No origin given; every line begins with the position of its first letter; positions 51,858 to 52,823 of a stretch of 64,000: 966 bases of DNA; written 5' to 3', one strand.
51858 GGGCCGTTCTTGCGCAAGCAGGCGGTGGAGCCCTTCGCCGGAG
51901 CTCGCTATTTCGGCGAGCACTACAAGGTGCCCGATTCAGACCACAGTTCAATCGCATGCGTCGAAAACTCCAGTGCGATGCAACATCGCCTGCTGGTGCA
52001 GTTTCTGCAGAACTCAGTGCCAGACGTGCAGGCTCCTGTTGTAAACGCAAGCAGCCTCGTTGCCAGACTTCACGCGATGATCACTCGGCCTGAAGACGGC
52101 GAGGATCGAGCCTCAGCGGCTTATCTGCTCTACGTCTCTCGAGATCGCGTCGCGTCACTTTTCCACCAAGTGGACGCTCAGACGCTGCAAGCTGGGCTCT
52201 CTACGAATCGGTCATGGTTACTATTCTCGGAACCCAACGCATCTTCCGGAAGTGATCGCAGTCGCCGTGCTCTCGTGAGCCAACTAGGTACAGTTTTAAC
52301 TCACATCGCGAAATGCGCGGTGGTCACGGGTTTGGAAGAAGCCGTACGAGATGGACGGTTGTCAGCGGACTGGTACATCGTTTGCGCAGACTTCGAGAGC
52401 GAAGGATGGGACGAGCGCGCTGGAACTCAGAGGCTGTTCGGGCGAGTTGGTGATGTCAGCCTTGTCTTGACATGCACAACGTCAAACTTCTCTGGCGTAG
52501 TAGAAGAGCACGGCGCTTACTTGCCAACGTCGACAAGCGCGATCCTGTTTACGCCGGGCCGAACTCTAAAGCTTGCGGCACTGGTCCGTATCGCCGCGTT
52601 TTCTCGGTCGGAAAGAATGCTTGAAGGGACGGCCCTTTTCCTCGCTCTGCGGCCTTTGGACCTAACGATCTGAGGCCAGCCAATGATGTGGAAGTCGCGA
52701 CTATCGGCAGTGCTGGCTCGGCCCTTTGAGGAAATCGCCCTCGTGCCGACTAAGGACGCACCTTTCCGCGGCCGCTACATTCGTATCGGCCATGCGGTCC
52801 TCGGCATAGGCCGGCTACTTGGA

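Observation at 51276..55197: Lower-GC three-gene operon (alpha/beta-hydrolase fusion + kinase-like/TPR protein + unknown protein): candidate undescribed conflict/defence-type system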

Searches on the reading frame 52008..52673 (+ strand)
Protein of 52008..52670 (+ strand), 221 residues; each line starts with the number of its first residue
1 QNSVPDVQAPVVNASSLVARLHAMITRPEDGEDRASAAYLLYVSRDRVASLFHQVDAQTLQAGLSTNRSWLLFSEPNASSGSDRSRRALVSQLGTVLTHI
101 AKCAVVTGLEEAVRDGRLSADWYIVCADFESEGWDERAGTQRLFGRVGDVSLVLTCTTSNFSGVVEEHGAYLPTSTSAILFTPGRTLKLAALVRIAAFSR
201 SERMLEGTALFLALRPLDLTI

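Call 20: search_protein_families(library=pfam, proteins=[window:52008-52670:+], max_evalue=10)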
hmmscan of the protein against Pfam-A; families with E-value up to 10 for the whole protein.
seq(221 aa): 3 families
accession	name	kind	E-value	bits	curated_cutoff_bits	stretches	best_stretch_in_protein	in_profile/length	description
PF22880.2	DUF7019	-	0.018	15.3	22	1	39-163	2-121/212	Family of unknown function (DUF7019)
PF04288.19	MukE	-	0.14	11.5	25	1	41-144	93-196/229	MukE-like family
PF07675.18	Cleaved_Adhesin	-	0.24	11.8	21.4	1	108-174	3-67/174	Cleaved Adhesin Domain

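Call 29: search_solved_structures(query=A4, max_evalue=10)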
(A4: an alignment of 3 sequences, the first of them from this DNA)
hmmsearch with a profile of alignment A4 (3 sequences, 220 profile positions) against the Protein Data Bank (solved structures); distinct sequences matched with E-value up to 10: 3.
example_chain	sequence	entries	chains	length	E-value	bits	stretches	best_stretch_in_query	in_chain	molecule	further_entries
3tif_A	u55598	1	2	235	1.3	11.9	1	40-89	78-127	Uncharacterized ABC transporter ATP-binding protein MJ0796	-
1l2t_A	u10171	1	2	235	1.3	11.8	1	40-89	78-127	Hypothetical ABC transporter ATP-binding protein MJ0796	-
1f3o_A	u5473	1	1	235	1.4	11.8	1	40-88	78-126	HYPOTHETICAL ABC TRANSPORTER ATP-BINDING PROTEIN MJ0796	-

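Call 43: search_protein_representatives(alignment_id=A4)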
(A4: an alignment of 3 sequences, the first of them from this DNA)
Query: 3 sequences, 220 profile positions. Proteins with E-value up to 0.001 (for the whole library): 39; up to 1e-10: 30; up to 1e-30: 18. The best 39 are listed.
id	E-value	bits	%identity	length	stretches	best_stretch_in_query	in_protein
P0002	1.7e-123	426.8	-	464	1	1-220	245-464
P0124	1.1e-59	218.1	-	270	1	16-220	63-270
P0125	1.6e-58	214.3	-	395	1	35-216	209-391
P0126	6.8e-52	192.7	-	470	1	35-216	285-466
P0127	7.0e-42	159.9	-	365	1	34-218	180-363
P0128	9.4e-42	159.5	-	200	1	32-216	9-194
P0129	9.9e-42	159.4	-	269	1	25-215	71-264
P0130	1.6e-39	152.2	-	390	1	35-217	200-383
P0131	2.0e-39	151.9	-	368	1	37-213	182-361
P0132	9.0e-39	149.8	-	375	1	32-217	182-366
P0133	1.8e-36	142.2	-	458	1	33-217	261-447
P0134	1.7e-35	139.1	-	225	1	34-218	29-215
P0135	3.3e-35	138.1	-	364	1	26-218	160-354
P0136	1.8e-34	135.7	-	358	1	32-213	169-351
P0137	3.4e-34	134.8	-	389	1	30-214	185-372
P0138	2.9e-31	125.2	-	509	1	35-218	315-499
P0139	7.5e-31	123.9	-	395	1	37-218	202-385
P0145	2.0e-27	112.7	-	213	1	38-217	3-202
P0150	2.2e-18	83.1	-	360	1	31-213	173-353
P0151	1.0e-14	71.1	-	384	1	112-218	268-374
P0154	1.7e-08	50.8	-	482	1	32-215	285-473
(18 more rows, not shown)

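Call 47: search_protein_families(library=pfam, proteins=[P0125, P0126, P0127, P0130, P0133, P0135, P0138, P0139, P0145, P0151], max_evalue=0.01)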
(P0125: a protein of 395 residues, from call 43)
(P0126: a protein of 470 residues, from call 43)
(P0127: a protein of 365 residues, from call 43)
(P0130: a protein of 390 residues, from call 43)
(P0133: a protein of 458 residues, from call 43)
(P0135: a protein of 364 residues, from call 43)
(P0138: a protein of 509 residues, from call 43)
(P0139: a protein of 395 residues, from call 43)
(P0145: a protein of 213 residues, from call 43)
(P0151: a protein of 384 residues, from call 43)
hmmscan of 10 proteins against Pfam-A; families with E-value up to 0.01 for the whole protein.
P0125 (395 aa): 3 families
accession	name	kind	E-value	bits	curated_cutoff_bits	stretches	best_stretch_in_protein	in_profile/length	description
PF08357.16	SEFIR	-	1.1e-18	68.4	23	1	9-138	3-142/150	SEFIR domain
PF13676.11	TIR_2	-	3.6e-11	44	28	1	9-143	1-120/122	TIR domain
PF22880.2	DUF7019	-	5.4e-05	23.5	22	1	212-341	2-127/212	Family of unknown function (DUF7019)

P0126 (470 aa): 2 families
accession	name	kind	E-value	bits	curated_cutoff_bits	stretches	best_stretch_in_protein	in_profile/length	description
PF13365.12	Trypsin_2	-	1.3e-13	52.3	27.6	1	44-198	1-144/144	Trypsin-like peptidase domain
PF22880.2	DUF7019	-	0.0094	16.2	22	0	288-359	2-71/212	Family of unknown function (DUF7019)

P0127 (365 aa): 2 families
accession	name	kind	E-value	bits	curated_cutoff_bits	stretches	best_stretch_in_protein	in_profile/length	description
PF13676.11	TIR_2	-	9e-09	36.3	28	1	8-109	1-98/122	TIR domain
PF01582.25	TIR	-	0.0044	17.3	21.3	1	62-109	55-102/179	TIR domain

P0130 (390 aa): 4 families
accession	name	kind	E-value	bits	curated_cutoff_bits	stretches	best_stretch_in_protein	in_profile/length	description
PF13676.11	TIR_2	-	8.1e-18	65.5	28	1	28-144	1-109/122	TIR domain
PF10137.14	CAP12-PCTIR_TIR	-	8.4e-05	23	24.7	1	27-91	1-62/119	CAP12/Pycsar effector protein, TIR domain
PF22880.2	DUF7019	-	0.0031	17.8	22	1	202-372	1-173/212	Family of unknown function (DUF7019)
PF01582.25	TIR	-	0.0048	17.1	21.3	1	57-126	32-100/179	TIR domain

P0133 (458 aa): 8 families
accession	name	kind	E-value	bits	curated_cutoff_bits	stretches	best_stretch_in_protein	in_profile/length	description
PF24096.1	DUF7379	-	4.7e-10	40.2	33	1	8-127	1-117/191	Domain of unknown function (DUF7379)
PF12697.13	Abhydrolase_6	-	1.8e-07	32.5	26.3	1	8-306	1-213/217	Alpha/beta hydrolase family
PF22880.2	DUF7019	-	4.8e-06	26.9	22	1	265-411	1-141/212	Family of unknown function (DUF7019)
PF12146.15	Hydrolase_4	-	0.0001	22.1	27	1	6-106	5-103/239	Serine aminopeptidase, S33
PF00561.26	Abhydrolase_1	-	0.00019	21.6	25.8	1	8-99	3-89/245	alpha/beta hydrolase fold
PF11288.14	DUF3089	-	0.0047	16.9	23.4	0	60-104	76-119/207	Protein of unknown function (DUF3089)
PF03959.19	FSH1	-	0.0056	16.8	21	0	83-194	105-179/211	Serine hydrolase (FSH1)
PF05057.20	DUF676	-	0.0086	16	20.3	0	8-105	8-104/217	Putative serine esterase (DUF676)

P0135 (364 aa): 2 families
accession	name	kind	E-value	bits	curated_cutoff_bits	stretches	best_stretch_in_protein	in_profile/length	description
PF13676.11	TIR_2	-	2.2e-29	102.9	28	1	9-125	1-117/122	TIR domain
PF22880.2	DUF7019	-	1.9e-05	25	22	1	171-245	1-72/212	Family of unknown function (DUF7019)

P0138 (509 aa): 3 families
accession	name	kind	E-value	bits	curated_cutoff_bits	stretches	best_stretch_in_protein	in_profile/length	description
PF22880.2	DUF7019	-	4.9e-08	33.4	22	1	317-434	1-112/212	Family of unknown function (DUF7019)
PF12697.13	Abhydrolase_6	-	0.00015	22.9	26.3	1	29-193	1-135/217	Alpha/beta hydrolase family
PF05057.20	DUF676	-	0.0074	16.3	20.3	0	29-154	8-129/217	Putative serine esterase (DUF676)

P0139 (395 aa): 1 family
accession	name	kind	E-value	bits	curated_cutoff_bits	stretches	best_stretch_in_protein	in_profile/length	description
PF22880.2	DUF7019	-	0.00022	21.5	22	1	202-346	1-139/212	Family of unknown function (DUF7019)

P0145 (213 aa): 2 families
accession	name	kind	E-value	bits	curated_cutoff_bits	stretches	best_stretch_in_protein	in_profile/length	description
PF22880.2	DUF7019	-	2e-06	28.2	22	0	54-168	32-143/212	Family of unknown function (DUF7019)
PF19952.5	DUF6414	-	0.00035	20.9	25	1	10-93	10-97/283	Domain of unknown function (DUF6414)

P0151 (384 aa): 2 families
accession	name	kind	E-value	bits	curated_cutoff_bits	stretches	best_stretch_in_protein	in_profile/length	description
PF13365.12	Trypsin_2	-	2e-09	38.8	27.6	1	32-196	1-144/144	Trypsin-like peptidase domain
PF00089.32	Trypsin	-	0.0027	18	20.6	1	33-121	28-129/220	Trypsin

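Call 61: search_dna_similar(query=window:52107-52673:+, collection=plasmids, mode=protein, max_evalue=0.001)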
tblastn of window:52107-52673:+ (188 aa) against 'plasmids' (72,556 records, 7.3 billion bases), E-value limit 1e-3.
No match.

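Call 75: predict_structure(alignment_id=A7)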
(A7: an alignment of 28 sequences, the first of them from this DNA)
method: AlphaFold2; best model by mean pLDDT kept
length: 188 residues; sequences in the alignment: 28
mean_pLDDT: 90.3   pTM: 0.86
mean pLDDT of the five models: 90.3, 90.2, 88.8, 88.5, 88.6
residues with pLDDT >= 90: 146; 70-90: 18; 50-70: 19; < 50: 5
segments of 3 or more residues with pLDDT < 50: 184-188
pLDDT, mean of each block of 10 residues (from residue 1): 80 98 94 70 69 91 95 98 97 96 97 98 96 95 88 95 98 98 56
secondary structure, 60 per line:
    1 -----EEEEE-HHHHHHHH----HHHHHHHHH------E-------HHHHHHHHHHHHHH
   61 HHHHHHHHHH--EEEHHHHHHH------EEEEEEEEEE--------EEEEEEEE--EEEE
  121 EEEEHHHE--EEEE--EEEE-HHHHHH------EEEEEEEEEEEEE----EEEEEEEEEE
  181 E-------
elements in order: E6-10 H12-19 H24-32 H47-70 E73-75 H76-82 E89-98 E107-114 E117-124 E131-134 E137-140 H142-147 E154-166 E171-181

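Call 77: fold_search(model_id=the predicted structure, library=pdb)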
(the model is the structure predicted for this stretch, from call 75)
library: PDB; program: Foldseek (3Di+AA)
matches with E <= 10: 991; with E <= 0.001: 0
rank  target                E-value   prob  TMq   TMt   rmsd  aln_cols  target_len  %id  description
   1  6od8_B                1.3e-02  0.98  0.36  0.15   7.5       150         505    9  Crystal structure of a putative aspartyl-tRNA synthetase from Leishmania major Friedlin (released 2019-04-17)
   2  6od8_A                1.6e-02  0.99  0.34  0.14   7.2       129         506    8  Crystal structure of a putative aspartyl-tRNA synthetase from Leishmania major Friedlin (released 2019-04-17)
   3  3r2t_A                5.5e-02  0.94  0.26  0.25   5.2        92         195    8  2.2 Angstrom Resolution Crystal Structure of Superantigen-like Protein from Staphylococcus aureus subsp. aureus NCTC 8 (released 2011-03-23)
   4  2c35_B                8.3e-02  0.57  0.27  0.28   7.0       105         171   10  Subunits Rpb4 and Rpb7 of human RNA polymerase II (released 2005-11-18)
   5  8emc_J                1.0e-01  0.23  0.24  0.09  13.4       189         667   13  CryoEM characterization of BrxL -- a unique AAA+ phage restriction Factor. (released 2023-02-01)
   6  1bbw                  1.0e-01  0.20  0.22  0.11  17.1       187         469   11  LYSYL-TRNA SYNTHETASE (LYSS) (released 2000-11-10)
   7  6jly_L                1.1e-01  0.66  0.22  0.24   5.7        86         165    5  eIF2a - eIF2B complex (released 2019-05-01)
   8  8k9s_B                1.1e-01  0.66  0.30  0.14   7.2       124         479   10  Crystal structure of plasmodium LysRS complexing with ASP3026 derived LysRS inhibitor 1 (ADKI1) (released 2024-06-26)
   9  8emh_B                1.1e-01  0.18  0.23  0.09  14.5       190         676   11  CryoEM characterization of a unique AAA+ BrxL phage restriction factor (released 2023-02-01)
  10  8y30_A                1.2e-01  0.54  0.32  0.10  10.1       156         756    7  Crystal structure of Staphylococcus aureus RecJ protein in complex with Mg2+ (released 2025-01-29)
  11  4gla_D                1.2e-01  0.85  0.28  0.54   6.0        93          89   10  OBody NL8 bound to hen egg-white lysozyme (released 2013-08-14)
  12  6kbf_B                1.2e-01  0.82  0.32  0.14   6.9       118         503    8  Crystal structure of plasmodium lysyl-tRNA synthetase in complex with a cladosporin derivative 3 (released 2020-04-08)
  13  6kcn_C                1.2e-01  0.69  0.30  0.14   6.6       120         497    9  Crystal structure of plasmodium lysyl-tRNA synthetase in complex with a cladosporin derivative 4 (released 2020-04-08)
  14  2zxr                  1.2e-01  0.28  0.25  0.10  11.6       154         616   11  Crystal structure of RecJ in complex with Mg2+ from Thermus thermophilus HB8 (released 2010-01-05)
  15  2aho_B                1.4e-01  0.63  0.26  0.20   6.3       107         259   11  Structure of the archaeal initiation factor eIF2 alpha-gamma heterodimer from Sulfolobus solfataricus complexed with G (released 2006-01-31)
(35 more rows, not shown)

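Call 81: fold_search(model_id=the predicted structure, library=viral)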
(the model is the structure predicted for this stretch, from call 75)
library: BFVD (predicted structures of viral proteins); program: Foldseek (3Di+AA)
matches with E <= 10: 646; with E <= 0.001: 0
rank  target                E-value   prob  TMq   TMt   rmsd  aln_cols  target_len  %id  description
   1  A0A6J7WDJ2            1.1e-02  0.60  0.24  0.20  15.5       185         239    4  Uncharacterized protein [uncultured Caudovirales phage]
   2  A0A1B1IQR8            1.9e-02  0.94  0.27  0.31   5.2       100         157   12  (no name in the UniProt tables at hand)
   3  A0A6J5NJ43            2.5e-02  0.57  0.25  0.21  17.3       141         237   13  Uncharacterized protein [uncultured Caudovirales phage]
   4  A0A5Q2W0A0            2.9e-02  0.97  0.33  0.18   8.1       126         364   14  (no name in the UniProt tables at hand)
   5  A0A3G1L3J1            2.9e-02  0.57  0.28  0.29  17.1       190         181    9  Uncharacterized protein [Synechococcus phage S-CBWM1]
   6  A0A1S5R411            3.0e-02  0.69  0.28  0.28  17.9       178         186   11  Uncharacterized protein [Pseudomonas phage pf16]
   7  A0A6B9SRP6            3.8e-02  0.51  0.24  0.23  20.0       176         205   11  (no name in the UniProt tables at hand)
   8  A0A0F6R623            4.1e-02  0.47  0.26  0.26  15.5       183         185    5  Uncharacterized protein [Sinorhizobium phage phiM9]
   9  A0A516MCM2            4.6e-02  0.57  0.29  0.16  15.5       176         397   16  (no name in the UniProt tables at hand)
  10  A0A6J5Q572            4.8e-02  0.35  0.26  0.21  17.0       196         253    9  Uncharacterized protein [uncultured Caudovirales phage]
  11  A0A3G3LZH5            5.4e-02  0.41  0.26  0.27  14.7       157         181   14  SsDNA binding protein [Brevibacterium phage Cantare]
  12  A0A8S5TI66            5.8e-02  0.92  0.28  0.26   4.4       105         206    8  Uncharacterized protein [Myoviridae sp. ctIty1]
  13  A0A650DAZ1            6.9e-02  0.63  0.24  0.23   5.6        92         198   12  (no name in the UniProt tables at hand)
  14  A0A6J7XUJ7            7.3e-02  0.80  0.28  0.41   5.9       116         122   10  Uncharacterized protein [uncultured Caudovirales phage]
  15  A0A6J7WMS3            7.7e-02  0.54  0.29  0.25  20.1       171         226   12  Uncharacterized protein [uncultured Caudovirales phage]
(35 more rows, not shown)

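Call 91: find_encoding_contigs(protein=P0125, flank=6000, max_places=3)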
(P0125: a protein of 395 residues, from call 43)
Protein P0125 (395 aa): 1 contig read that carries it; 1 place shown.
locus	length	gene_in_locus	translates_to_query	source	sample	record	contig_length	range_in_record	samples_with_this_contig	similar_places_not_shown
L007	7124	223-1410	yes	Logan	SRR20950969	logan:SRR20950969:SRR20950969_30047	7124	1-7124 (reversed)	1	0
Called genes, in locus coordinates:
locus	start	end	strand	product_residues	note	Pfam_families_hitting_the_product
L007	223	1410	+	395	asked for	PF08357:SEFIR, PF13676:TIR_2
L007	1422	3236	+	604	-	PF07719:TPR_2 (faint), PF13424:TPR_12 (faint), PF13428:TPR_14 (faint), PF13432:TPR_16 (weak), PF13181:TPR_8 (faint), PF14559:TPR_19 (weak), PF13432:TPR_16 (weak), PF13371:TPR_9 (weak), +4 more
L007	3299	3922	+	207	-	-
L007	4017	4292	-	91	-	PF12823:DUF3817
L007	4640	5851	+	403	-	PF00266:Aminotran_5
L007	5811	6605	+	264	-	-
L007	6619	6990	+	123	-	-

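Call 92: find_encoding_contigs(protein=P0126, flank=6000, max_places=2)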
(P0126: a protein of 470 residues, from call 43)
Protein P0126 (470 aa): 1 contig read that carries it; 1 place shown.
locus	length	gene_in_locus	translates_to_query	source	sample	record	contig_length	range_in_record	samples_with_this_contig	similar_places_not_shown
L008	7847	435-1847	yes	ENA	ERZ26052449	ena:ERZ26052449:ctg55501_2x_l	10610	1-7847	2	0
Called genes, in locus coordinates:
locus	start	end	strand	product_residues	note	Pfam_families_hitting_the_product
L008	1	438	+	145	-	?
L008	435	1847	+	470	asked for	PF13365:Trypsin_2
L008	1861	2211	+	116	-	-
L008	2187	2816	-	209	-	PF13358:DDE_3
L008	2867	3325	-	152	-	PF13384:HTH_23 (weak), PF13565:HTH_32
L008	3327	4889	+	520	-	PF13428:TPR_14 (faint), PF13424:TPR_12 (faint), PF00515:TPR_1 (faint), PF07719:TPR_2 (faint), PF14559:TPR_19 (weak), PF13432:TPR_16 (weak), PF14559:TPR_19 (weak), PF13371:TPR_9 (weak), +4 more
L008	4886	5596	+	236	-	-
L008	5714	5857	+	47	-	-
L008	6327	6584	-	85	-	-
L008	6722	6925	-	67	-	-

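Call 93: find_encoding_contigs(protein=P0133, flank=6000, max_places=2)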
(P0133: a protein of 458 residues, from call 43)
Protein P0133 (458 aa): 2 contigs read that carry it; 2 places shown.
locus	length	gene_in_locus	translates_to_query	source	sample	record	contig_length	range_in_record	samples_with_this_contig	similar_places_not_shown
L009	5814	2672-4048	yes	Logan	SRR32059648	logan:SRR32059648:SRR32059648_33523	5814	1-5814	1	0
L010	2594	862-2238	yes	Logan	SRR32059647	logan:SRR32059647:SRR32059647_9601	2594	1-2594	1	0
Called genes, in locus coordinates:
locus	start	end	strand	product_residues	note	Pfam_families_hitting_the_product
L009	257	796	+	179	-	PF13302:Acetyltransf_3, PF00583:Acetyltransf_1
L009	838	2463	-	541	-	PF02225:PA, PF04389:Peptidase_M28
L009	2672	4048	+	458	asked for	PF12697:Abhydrolase_6, PF24096:DUF7379, PF22880:DUF7019 (faint)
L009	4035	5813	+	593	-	?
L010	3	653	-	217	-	?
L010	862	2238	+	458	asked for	PF12697:Abhydrolase_6, PF24096:DUF7379, PF22880:DUF7019 (faint)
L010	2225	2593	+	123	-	?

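Call 94: find_encoding_contigs(protein=P0135, flank=6000, max_places=2)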
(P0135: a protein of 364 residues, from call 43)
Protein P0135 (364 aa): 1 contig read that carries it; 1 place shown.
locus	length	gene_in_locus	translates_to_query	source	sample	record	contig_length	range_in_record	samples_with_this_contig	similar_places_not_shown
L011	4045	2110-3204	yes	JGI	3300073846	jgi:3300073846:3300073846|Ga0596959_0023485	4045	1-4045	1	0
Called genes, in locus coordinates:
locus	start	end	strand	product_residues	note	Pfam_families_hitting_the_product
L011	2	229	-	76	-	?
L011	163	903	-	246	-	PF01936:NYN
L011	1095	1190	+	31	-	-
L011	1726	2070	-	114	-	PF00583:Acetyltransf_1, PF13302:Acetyltransf_3, PF13420:Acetyltransf_4 (weak)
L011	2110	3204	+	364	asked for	PF13676:TIR_2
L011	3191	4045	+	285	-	?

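Call 95: find_encoding_contigs(protein=P0145, flank=6000, max_places=2)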
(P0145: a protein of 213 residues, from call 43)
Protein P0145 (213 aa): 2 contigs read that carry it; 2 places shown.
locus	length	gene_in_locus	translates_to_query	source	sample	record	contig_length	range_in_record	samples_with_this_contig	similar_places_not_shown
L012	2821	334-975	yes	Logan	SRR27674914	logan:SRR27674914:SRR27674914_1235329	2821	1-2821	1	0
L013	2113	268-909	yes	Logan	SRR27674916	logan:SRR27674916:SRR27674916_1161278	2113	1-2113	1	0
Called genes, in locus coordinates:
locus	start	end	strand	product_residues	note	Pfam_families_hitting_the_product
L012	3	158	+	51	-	?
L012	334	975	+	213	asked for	PF22880:DUF7019 (faint)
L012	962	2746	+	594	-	PF12895:ANAPC3 (faint), PF13424:TPR_12 (faint), PF13428:TPR_14 (faint), PF13432:TPR_16 (faint), PF14559:TPR_19 (faint), PF25062:ARM_TT21_N (faint), PF00515:TPR_1 (faint), PF07719:TPR_2 (faint), +5 more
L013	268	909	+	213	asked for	PF22880:DUF7019 (faint)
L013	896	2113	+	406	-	?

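Call 98: find_encoding_contigs(protein=P0150, flank=6000, max_places=2)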
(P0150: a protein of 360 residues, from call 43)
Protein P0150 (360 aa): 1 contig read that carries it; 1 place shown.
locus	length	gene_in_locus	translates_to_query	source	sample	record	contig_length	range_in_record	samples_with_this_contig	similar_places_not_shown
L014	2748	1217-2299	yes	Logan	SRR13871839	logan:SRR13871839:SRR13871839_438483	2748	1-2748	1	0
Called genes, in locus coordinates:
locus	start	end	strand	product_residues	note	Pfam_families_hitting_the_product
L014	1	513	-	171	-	?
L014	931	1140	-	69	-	-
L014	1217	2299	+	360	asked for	PF13676:TIR_2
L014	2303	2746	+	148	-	?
